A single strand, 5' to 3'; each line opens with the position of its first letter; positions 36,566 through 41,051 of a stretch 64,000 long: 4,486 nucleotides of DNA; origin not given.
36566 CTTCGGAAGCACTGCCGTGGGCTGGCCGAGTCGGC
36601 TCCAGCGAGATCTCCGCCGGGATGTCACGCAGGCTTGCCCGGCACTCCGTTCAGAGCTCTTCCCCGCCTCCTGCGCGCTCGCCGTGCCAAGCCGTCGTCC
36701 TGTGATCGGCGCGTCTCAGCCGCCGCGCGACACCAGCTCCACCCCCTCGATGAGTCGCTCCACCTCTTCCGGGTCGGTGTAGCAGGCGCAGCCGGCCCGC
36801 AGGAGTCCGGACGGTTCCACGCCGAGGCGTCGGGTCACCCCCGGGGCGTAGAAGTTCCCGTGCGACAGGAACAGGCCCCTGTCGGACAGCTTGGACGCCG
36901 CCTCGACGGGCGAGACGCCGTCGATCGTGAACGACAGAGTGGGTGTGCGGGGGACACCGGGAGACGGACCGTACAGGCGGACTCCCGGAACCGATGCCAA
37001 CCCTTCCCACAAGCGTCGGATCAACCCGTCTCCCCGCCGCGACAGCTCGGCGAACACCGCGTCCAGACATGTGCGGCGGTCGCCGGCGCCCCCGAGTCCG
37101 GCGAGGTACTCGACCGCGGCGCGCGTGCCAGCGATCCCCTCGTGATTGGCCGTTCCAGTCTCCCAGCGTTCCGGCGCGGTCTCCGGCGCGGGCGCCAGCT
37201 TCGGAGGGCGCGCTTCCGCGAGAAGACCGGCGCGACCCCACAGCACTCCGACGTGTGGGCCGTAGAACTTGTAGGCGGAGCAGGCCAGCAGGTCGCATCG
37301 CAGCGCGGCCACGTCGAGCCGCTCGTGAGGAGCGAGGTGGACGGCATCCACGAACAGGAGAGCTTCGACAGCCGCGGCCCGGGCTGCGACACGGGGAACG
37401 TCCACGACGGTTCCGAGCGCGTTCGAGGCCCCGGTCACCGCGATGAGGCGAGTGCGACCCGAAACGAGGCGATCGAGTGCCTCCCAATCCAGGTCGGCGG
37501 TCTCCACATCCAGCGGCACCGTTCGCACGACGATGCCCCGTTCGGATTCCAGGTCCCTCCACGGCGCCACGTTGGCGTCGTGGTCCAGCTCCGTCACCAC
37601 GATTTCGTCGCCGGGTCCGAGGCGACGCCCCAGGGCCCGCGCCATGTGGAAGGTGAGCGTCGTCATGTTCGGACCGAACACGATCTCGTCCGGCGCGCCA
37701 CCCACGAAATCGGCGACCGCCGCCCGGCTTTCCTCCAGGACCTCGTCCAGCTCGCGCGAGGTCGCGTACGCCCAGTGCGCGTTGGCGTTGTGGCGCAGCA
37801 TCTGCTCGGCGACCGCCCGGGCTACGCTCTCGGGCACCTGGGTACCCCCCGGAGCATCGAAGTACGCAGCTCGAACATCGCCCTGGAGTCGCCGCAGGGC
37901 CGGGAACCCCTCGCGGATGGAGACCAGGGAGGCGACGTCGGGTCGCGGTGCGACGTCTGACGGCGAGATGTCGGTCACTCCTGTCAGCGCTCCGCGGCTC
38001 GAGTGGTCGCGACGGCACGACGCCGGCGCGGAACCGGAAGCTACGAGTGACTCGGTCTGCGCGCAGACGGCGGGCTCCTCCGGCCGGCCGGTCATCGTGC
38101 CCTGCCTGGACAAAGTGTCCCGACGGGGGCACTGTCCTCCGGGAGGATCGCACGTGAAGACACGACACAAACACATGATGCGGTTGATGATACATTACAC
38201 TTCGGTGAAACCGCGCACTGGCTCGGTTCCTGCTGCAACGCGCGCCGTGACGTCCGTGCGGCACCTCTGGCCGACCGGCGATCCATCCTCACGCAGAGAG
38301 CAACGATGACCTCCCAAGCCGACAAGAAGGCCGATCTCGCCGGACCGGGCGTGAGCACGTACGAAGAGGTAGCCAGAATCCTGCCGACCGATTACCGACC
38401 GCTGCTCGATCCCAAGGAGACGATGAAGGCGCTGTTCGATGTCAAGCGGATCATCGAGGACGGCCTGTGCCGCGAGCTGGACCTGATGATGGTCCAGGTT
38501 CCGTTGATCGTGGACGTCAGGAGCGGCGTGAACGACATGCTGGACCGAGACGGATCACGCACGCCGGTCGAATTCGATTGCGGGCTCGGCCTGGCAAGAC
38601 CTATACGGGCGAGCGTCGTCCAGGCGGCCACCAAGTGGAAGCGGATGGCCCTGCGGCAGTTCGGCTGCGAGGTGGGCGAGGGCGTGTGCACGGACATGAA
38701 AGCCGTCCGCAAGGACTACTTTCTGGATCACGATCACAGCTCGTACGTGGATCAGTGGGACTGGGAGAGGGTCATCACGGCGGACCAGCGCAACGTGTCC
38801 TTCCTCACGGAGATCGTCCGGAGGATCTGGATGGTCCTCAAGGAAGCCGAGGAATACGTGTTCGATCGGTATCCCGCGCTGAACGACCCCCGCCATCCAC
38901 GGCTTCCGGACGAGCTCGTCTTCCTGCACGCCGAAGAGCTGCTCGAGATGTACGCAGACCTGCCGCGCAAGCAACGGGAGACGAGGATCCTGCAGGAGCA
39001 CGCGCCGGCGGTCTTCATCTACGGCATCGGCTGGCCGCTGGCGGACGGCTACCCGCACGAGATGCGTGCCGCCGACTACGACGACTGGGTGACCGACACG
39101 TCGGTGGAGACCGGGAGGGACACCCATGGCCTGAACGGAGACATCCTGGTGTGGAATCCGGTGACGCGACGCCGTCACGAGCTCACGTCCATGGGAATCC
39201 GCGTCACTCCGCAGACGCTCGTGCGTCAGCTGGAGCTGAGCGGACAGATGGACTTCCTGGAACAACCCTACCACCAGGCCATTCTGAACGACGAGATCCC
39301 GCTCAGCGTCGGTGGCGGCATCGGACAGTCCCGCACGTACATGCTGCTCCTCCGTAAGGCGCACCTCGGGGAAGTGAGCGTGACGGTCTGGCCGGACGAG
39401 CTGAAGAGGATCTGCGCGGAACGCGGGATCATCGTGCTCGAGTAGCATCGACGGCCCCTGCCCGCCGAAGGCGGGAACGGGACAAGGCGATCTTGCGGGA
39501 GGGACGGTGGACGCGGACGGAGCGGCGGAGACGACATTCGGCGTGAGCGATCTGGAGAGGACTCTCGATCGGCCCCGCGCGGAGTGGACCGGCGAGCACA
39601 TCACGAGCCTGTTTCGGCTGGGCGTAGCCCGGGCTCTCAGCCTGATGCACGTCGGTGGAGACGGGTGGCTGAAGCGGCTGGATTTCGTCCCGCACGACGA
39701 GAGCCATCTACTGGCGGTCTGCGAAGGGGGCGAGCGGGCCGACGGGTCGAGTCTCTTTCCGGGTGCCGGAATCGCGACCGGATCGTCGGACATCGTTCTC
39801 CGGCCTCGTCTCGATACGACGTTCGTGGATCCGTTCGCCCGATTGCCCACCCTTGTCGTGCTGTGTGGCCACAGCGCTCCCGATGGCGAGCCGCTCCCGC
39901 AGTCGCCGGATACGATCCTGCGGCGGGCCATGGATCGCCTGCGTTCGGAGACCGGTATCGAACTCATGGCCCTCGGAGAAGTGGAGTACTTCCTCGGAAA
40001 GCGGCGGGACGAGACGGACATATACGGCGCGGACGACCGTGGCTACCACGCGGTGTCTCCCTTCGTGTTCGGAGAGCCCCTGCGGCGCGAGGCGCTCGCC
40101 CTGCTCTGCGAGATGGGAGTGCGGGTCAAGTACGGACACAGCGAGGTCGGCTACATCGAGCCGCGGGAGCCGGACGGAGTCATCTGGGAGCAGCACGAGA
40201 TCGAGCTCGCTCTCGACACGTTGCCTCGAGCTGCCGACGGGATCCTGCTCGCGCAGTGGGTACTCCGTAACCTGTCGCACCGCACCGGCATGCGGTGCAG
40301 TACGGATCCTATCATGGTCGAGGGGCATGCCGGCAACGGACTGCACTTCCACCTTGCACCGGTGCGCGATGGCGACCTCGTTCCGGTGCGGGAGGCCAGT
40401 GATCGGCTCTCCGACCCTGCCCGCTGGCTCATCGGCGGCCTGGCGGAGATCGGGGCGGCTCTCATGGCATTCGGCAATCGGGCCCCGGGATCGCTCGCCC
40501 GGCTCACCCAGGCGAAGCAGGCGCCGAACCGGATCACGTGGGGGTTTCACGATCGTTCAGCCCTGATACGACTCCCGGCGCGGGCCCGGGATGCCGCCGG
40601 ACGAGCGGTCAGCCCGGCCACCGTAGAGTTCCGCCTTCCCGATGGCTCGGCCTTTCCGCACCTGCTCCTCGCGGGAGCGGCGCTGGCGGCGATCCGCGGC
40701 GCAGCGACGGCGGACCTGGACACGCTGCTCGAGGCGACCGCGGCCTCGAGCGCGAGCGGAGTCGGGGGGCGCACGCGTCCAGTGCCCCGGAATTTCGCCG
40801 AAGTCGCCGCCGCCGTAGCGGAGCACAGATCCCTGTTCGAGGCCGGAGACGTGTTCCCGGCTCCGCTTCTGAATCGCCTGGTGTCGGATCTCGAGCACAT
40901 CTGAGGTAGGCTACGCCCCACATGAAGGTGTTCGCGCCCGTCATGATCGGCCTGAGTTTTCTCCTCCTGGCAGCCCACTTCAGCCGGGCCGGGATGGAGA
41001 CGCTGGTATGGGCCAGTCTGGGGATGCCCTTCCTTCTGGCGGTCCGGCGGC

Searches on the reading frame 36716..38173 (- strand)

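Call 53: search_protein_families(library=pfam, proteins=[window:36716-38173:-], max_evalue=0.00001)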
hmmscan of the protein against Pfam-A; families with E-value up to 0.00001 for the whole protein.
window:36716-38173:- (485 aa): 3 families
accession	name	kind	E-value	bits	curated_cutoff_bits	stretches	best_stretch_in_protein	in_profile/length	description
PF00266.25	Aminotran_5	-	3.1e-64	217.7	21.5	1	104-474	2-371/371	Aminotransferase class-V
PF00155.27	Aminotran_1_2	-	3.5e-08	33.5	19.7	1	144-279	42-188/361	Aminotransferase class I and II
PF01053.26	Cys_Met_Meta_PP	-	8.7e-06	25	27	0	185-313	88-209/381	Cys/Met metabolism PLP-dependent enzyme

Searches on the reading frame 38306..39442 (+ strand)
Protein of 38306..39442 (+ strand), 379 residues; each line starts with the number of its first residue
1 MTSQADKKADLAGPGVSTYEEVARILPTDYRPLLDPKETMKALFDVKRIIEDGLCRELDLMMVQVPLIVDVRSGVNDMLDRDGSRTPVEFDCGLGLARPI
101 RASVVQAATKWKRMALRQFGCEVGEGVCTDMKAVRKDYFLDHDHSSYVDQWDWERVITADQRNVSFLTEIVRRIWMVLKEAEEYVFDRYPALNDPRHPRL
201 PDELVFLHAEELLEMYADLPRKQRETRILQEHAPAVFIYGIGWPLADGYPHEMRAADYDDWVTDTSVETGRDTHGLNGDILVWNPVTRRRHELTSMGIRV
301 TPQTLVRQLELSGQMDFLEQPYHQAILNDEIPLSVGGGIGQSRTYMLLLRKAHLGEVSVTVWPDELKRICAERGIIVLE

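Call 53: search_protein_families(library=pfam, proteins=[window:38306-39442:+], max_evalue=0.00001)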
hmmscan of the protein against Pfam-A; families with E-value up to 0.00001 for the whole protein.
window:38306-39442:+ (379 aa): 1 family
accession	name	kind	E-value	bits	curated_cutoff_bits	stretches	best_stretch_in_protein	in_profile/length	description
PF03590.20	AsnA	-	1.3e-76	257.8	27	1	42-287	3-226/228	Aspartate-ammonia ligase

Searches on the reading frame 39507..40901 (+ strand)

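Call 53: search_protein_families(library=pfam, proteins=[window:39507-40901:+], max_evalue=0.00001)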
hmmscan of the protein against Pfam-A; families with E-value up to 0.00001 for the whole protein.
window:39507-40901:+ (465 aa): 2 families
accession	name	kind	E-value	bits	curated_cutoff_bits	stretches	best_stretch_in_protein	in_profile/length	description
PF00120.29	Gln-synt_C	-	1.5e-37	129.9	24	1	133-399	3-264/344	Glutamine synthetase, catalytic domain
PF03951.24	Gln-synt_N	-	7e-06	26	33.4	0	69-120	28-77/82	Glutamine synthetase, beta-Grasp domain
